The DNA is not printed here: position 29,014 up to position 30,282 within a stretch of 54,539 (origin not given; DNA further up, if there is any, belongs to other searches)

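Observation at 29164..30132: Methenyl-H4MPT cyclohydrolase (Mch) homologue in a Firmicute with no methanopterin C1 context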

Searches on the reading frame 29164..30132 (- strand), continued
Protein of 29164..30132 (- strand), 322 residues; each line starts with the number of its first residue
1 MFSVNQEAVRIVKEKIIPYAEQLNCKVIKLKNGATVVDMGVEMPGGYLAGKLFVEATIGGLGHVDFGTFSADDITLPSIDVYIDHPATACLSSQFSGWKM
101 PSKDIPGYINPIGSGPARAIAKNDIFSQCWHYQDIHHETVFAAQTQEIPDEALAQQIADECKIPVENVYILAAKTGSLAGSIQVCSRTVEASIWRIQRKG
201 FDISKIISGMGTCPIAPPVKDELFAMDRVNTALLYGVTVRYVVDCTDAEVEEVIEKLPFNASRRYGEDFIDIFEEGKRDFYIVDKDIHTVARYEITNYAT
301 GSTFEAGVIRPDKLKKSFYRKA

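Call 80: find_homologous_proteins(query=A2, max_evalue=1e-20)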
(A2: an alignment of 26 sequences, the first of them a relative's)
Query A2 (26 sequences) (315 aa, profile of the alignment): 57 proteins with E <= 1e-20 among 8000 candidates.
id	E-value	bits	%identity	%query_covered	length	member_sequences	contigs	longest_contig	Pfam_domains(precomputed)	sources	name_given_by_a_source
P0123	7.6e-128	444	100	100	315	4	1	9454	PF02289.22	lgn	-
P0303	2.6e-127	442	90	100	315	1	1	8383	PF02289.22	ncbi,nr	ncbi:MAG TPA: methenyltetrahydromethanopterin cyclohydrolase [Clostridia bacterium]|nr:methenyltetra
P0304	1.2e-122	427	80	100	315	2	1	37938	PF02289.22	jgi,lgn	jgi:methenyltetrahydromethanopterin cyclohydrolase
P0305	4.8e-121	422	42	100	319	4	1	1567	PF02289.22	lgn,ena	-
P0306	8.8e-117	408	42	100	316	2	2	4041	PF02289.22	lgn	-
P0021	4.5e-113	396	40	99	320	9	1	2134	PF02289.22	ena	-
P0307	7.3e-110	385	34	99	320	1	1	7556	PF02289.22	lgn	-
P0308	1.3e-109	384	46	99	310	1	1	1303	PF02289.22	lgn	-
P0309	2.4e-109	383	33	99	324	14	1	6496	PF02289.22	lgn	-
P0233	2.1e-106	374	33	99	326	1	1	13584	PF02289.22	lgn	-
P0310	1.2e-105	371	43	99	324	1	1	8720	PF02289.22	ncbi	-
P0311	1.2e-105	371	34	100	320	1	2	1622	PF02289.22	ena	-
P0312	9.7e-103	362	43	89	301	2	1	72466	PF02289.22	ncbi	-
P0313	1.1e-100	355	39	92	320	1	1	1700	PF02289.22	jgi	jgi:methenyltetrahydromethanopterin cyclohydrolase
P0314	2.5e-100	354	43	99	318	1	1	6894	PF02289.22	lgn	-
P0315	1.5e-99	351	41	100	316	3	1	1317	PF02289.22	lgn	-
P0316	7.2e-99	349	38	92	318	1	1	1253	PF02289.22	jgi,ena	-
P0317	7.8e-99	349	38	92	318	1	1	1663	PF02289.22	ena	-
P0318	8.5e-99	349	38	92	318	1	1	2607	PF02289.22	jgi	jgi:methenyltetrahydromethanopterin cyclohydrolase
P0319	1.3e-98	348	38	92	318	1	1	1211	PF02289.22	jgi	jgi:methenyltetrahydromethanopterin cyclohydrolase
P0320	1.7e-98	348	38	99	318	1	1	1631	PF02289.22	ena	-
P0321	1.8e-98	348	38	98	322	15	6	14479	PF02289.22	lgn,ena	-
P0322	3.7e-98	347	38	99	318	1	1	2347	PF02289.22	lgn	-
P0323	4.3e-98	347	38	99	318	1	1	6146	PF02289.22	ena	-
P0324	5.7e-98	346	38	92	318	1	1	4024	PF02289.22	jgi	jgi:methenyltetrahydromethanopterin cyclohydrolase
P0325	7.6e-98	346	41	99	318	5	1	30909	PF02289.22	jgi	jgi:methenyltetrahydromethanopterin cyclohydrolase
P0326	9.0e-98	345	38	99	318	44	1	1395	PF02289.22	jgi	-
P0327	1.5e-97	345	37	99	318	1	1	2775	PF02289.22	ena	-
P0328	1.5e-97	345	37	99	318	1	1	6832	PF02289.22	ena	-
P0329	2.2e-97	344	41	99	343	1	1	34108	PF02289.22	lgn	-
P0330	2.9e-97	344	37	99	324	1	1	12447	PF02289.22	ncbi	-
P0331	3.7e-97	343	39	99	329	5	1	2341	PF02289.22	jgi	jgi:methenyltetrahydromethanopterin cyclohydrolase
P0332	4.2e-97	343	40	99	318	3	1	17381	PF02289.22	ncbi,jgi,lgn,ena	-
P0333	9.1e-97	342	42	99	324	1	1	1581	PF02289.22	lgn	-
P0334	2.9e-96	340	41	99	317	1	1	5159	PF02289.22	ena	-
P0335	4.7e-96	340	42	94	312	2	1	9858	PF02289.22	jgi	jgi:methenyltetrahydromethanopterin cyclohydrolase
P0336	9.4e-96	339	37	99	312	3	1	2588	PF02289.22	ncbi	-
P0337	1.7e-95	338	37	99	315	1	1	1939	PF02289.22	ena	-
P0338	2.7e-95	337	35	99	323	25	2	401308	PF02289.22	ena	-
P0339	3.8e-95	337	37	99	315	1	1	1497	PF02289.22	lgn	-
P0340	4.6e-95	337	37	99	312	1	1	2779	PF02289.22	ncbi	-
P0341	2.2e-94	334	37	99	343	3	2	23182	PF02289.22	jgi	jgi:methenyltetrahydromethanopterin cyclohydrolase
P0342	3.2e-94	334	37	99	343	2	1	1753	PF02289.22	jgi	jgi:methenyltetrahydromethanopterin cyclohydrolase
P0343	1.4e-93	332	34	99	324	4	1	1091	PF02289.22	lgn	-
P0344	1.8e-93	331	37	99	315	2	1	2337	PF02289.22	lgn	-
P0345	4.8e-93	330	37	99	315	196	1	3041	PF02289.22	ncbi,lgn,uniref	ncbi:methenyltetrahydromethanopterin cyclohydrolase [Methanoculleus bourgensis]|uniref:methenyltetra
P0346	4.8e-93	330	38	99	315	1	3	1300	PF02289.22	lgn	-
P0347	7.5e-93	329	38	99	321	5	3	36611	PF02289.22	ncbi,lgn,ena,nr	ncbi:MAG: methenyltetrahydromethanopterin cyclohydrolase [Candidatus Bathyarchaeota archaeon]|nr:met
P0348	4.2e-92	327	37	99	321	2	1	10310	PF02289.22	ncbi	-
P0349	7.6e-92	326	37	99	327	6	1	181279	PF02289.22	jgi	-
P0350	1.2e-91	325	38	99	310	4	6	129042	PF02289.22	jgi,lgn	jgi:methenyltetrahydromethanopterin cyclohydrolase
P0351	7.9e-90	319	36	99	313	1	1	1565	PF02289.22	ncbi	-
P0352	9.3e-90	319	36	99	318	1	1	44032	PF02289.22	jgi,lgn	-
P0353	1.1e-88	316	35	98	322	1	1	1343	PF02289.22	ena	-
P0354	1.9e-87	312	39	99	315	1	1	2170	PF02289.22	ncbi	-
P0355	9.1e-85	303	33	99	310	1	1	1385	PF02289.22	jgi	jgi:methenyltetrahydromethanopterin cyclohydrolase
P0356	1.5e-80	289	37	89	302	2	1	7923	PF02289.22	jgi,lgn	-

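Call 81: fold_search(model_id=the predicted structure, library=pdb)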
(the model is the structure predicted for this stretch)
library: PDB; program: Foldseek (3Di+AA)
matches with E <= 10: 248; with E <= 0.001: 6
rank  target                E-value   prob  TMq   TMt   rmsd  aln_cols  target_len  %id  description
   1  1qlm                  6.9e-39  1.00  0.87  0.89   3.0       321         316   41  The crystal structure of methenyltetrahydromethanopterin cyclohydrolase from the hyperthermophilic archaeon Methanopyrus (released 1999-09-20)
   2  4gvq_A                2.2e-37  1.00  0.87  0.89   2.9       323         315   36  X-ray structure of the Archaeoglobus fulgidus methenyl-tetrahydromethanopterin cyclohydrolase in complex with tetrahyd (released 2012-10-31)
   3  4gvr_A                4.2e-36  1.00  0.85  0.87   3.5       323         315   36  X-ray structure of the Archaeoglobus fulgidus methenyl-tetrahydromethanopterin cyclohydrolase (released 2012-10-31)
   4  4fio_B                2.2e-35  1.00  0.86  0.86   3.2       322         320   36  Crystal Structure of Methenyltetrahydromethanopterin Cyclohydrolase from Methanobrevibacter ruminantium (released 2013-07-24)
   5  4fio_A                8.4e-35  1.00  0.86  0.87   3.3       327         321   36  Crystal Structure of Methenyltetrahydromethanopterin Cyclohydrolase from Methanobrevibacter ruminantium (released 2013-07-24)
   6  4fio_C                2.0e-34  1.00  0.86  0.87   3.2       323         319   36  Crystal Structure of Methenyltetrahydromethanopterin Cyclohydrolase from Methanobrevibacter ruminantium (released 2013-07-24)
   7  7lre_A                3.4e-01  0.16  0.17  0.12   7.9       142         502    9  Cryo-EM of the SLFN12-PDE3A complex: SLFN12 body refinement (released 2021-06-09)
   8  7lrd_A                3.4e-01  0.16  0.17  0.12   7.9       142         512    9  Cryo-EM of the SLFN12-PDE3A complex: Consensus subset model (released 2021-06-09)
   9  7fhf                  4.3e-01  0.03  0.13  0.14  16.3       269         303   10  Structure of prenyltransferase mutant V49W/Y288F/Q295F from Streptomyces sp. (strain CL190) (released 2022-06-22)
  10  3wyb_A                5.8e-01  0.02  0.09  0.09  18.3       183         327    9  Structure of a meso-diaminopimelate dehydrogenase (released 2015-05-06)
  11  4wi1_A                6.6e-01  0.02  0.13  0.10  21.6       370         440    8  Crystal Structure of Prolyl-tRNA synthetase (ProRS, Proline--tRNA ligase) from Plasmodium falciparum in complex with T (released 2016-05-04)
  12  3wgo_B                7.4e-01  0.01  0.07  0.07  20.6       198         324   10  Crystal structure of Q154L/T173I/R199M/P248S/H249/N276S mutant of meso-dapdh from Clostridium tetani E88 (released 2014-08-20)
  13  8d3l_I                1.0e+00  0.13  0.14  0.20  10.3       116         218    6  Type I-C Cas4-Cas1-Cas2 complex bound to a PAM/PAM prespacer (released 2022-11-02)
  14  9f58_I                1.2e+00  0.13  0.11  0.30  12.1        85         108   14  Gcn2 dimer bound to the 60S ribosomal subunit (released 2025-03-26)
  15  9fxj_A                1.3e+00  0.03  0.10  0.10  10.3        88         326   17  Crystal structure of cobalt(II)-substituted double mutant Y115E Y117E human Glutaminyl Cyclase in complex with PBD-150 (released 2024-09-04)
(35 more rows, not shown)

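Call 85: list_cluster_members(proteins=[P0132, P0148, P0167, P0194, P0143, P0129, P0149, P0153, P0191, P0201])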
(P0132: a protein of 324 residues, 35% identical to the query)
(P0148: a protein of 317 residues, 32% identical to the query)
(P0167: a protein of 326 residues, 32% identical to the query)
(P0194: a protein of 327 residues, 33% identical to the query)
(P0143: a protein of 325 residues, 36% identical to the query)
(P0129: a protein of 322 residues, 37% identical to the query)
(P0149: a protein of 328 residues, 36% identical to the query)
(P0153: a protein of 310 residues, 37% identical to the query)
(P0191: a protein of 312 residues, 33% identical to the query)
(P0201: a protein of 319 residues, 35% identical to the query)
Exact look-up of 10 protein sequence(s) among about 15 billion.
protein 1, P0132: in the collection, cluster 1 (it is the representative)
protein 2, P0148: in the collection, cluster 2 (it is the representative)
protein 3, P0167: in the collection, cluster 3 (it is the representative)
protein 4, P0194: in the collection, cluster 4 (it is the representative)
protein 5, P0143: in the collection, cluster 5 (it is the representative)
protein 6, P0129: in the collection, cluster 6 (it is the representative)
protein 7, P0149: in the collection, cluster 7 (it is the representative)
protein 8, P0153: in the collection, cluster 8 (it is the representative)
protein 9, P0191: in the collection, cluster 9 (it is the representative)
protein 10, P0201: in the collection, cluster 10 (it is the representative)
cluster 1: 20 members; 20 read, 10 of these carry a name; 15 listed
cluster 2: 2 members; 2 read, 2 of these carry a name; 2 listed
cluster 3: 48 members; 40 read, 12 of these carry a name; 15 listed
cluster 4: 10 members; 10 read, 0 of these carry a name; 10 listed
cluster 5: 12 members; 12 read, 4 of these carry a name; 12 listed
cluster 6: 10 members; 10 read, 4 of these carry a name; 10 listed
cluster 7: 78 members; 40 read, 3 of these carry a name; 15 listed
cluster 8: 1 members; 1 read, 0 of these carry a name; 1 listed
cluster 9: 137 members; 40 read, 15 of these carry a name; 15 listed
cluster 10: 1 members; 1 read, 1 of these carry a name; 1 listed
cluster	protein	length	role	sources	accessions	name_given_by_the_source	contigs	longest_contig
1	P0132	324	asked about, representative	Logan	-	-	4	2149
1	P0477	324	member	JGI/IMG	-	methenyltetrahydromethanopterin cyclohydrolase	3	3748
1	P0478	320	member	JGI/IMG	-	methenyltetrahydromethanopterin cyclohydrolase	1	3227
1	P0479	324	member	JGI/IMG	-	methenyltetrahydromethanopterin cyclohydrolase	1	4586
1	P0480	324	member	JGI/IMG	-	methenyltetrahydromethanopterin cyclohydrolase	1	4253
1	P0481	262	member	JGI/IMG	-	methenyltetrahydromethanopterin cyclohydrolase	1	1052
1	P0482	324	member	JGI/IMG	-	methenyltetrahydromethanopterin cyclohydrolase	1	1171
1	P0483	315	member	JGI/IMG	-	methenyltetrahydromethanopterin cyclohydrolase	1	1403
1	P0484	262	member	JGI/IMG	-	methenyltetrahydromethanopterin cyclohydrolase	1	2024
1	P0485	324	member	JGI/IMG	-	methenyltetrahydromethanopterin cyclohydrolase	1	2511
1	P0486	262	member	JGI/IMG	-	methenyltetrahydromethanopterin cyclohydrolase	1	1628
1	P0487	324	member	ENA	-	-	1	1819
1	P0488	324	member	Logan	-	-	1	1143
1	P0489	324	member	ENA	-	-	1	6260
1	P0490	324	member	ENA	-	-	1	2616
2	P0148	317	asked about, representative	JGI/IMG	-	methenyltetrahydromethanopterin cyclohydrolase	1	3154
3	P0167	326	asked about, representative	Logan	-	-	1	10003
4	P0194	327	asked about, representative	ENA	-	-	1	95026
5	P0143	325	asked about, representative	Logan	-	-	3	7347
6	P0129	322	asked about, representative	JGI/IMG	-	methenyltetrahydromethanopterin cyclohydrolase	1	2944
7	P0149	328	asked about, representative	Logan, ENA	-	-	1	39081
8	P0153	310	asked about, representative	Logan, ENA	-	-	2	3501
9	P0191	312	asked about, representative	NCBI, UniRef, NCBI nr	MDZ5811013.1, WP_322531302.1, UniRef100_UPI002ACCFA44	methenyltetrahydromethanopterin cyclohydrolase [Halorubrum sp. AD140] | methenyltetrahydromethanopterin cyclohydrolase n=1 Tax=Halorubrum sp. AD140 TaxID=3050073 ...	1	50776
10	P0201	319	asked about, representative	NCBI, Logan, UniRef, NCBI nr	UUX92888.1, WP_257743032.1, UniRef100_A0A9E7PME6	methenyltetrahydromethanopterin cyclohydrolase [Methanoplanus endosymbiosus] | Methenyltetrahydromethanopterin cyclohydrolase n=1 Tax=Methanoplanus endosymbiosus ...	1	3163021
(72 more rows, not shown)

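Call 89: find_encoding_contigs(protein=P0005, flank=10000, max_places=1)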
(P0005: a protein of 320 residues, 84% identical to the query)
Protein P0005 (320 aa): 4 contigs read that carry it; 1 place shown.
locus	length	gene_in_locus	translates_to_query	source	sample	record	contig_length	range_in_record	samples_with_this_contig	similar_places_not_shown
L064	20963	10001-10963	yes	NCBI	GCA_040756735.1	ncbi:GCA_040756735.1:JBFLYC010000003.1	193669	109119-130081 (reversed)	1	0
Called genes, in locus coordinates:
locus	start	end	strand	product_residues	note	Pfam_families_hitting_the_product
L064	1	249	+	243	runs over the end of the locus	PF00392:GntR (weak), PF07702:UTRA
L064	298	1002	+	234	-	PF03358:FMN_red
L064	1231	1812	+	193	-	PF02653:BPD_transp_2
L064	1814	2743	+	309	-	PF02653:BPD_transp_2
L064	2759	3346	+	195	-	PF01522:Polysacc_deac_1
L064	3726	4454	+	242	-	PF00392:GntR, PF08220:HTH_DeoR (faint), PF08279:HTH_11 (faint), PF07702:UTRA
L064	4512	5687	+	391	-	PF01266:DAO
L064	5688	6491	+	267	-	PF02361:CbiQ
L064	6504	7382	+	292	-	PF02463:SMC_N (weak), PF00005:ABC_tran, PF13304:AAA_21 (faint), PF13401:AAA_22 (faint)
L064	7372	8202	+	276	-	PF00005:ABC_tran, PF13304:AAA_21 (faint)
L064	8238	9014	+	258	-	PF04909:Amidohydro_2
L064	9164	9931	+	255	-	PF07155:ECF-ribofla_trS (faint)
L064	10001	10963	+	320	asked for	PF02289:MCH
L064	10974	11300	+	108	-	PF13510:Fer2_4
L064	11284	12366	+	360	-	PF00070:Pyr_redox (faint), PF00890:FAD_binding_2 (faint), PF01134:GIDA (weak), PF01266:DAO (faint), PF03486:HI0933_like (weak), PF07992:Pyr_redox_2, PF12831:FAD_oxidored, PF13450:NAD_binding_8 (weak), +1 more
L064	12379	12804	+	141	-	PF13187:Fer4_9 (weak), PF13237:Fer4_10 (faint), PF12838:Fer4_7 (faint), PF13484:Fer4_16 (faint), PF25160:LdpA_Fe-S-bd (weak), PF12837:Fer4_6 (faint), PF00037:Fer4 (weak)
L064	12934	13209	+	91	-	PF17806:SO_alpha_A3, PF04324:Fer2_BFD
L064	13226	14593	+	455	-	PF01979:Amidohydro_1, PF07969:Amidohydro_3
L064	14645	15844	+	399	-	PF01546:Peptidase_M20, PF07687:M20_dimer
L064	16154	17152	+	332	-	PF01515:PTA_PTB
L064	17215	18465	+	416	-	PF05221:AdoHcyase, PF02826:2-Hacid_dh_C, PF00670:AdoHcyase_NAD, PF07991:KARI_N (weak)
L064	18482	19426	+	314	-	PF00892:EamA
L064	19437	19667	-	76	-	-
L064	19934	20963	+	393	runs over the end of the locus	PF00753:Lactamase_B, PF19583:ODP, PF12706:Lactamase_B_2 (weak), PF00258:Flavodoxin_1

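Call 90: find_encoding_contigs(protein=P0061, flank=10000, max_places=1)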
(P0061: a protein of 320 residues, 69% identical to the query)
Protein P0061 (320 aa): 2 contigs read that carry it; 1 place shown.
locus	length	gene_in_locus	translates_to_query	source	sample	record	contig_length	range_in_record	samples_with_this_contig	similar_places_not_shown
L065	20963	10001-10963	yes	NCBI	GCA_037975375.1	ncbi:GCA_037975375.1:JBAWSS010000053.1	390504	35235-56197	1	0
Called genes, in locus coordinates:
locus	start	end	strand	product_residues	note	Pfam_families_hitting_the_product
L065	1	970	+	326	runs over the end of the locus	PF02779:Transket_pyr, PF02780:Transketolase_C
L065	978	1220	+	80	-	PF00364:Biotin_lipoyl, PF25919:BSH_CusB (faint), PF25984:BSH_YknX (faint)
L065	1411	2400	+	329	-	PF00296:Bac_luciferase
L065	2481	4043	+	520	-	PF00005:ABC_tran, PF13304:AAA_21 (faint), PF00005:ABC_tran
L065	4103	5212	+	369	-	PF02608:Bmp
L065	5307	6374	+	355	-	PF02653:BPD_transp_2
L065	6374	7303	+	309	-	PF02653:BPD_transp_2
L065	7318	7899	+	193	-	PF01522:Polysacc_deac_1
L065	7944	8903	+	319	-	PF02289:MCH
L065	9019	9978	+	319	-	PF02289:MCH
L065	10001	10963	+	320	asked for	PF02289:MCH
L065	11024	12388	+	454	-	PF01979:Amidohydro_1, PF07969:Amidohydro_3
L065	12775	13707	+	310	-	PF00291:PALP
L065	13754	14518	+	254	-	PF14602:Hexapep_2 (faint), PF25087:GMPPB_C (faint), PF00132:Hexapep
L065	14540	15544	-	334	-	PF00188:CAP, PF01476:LysM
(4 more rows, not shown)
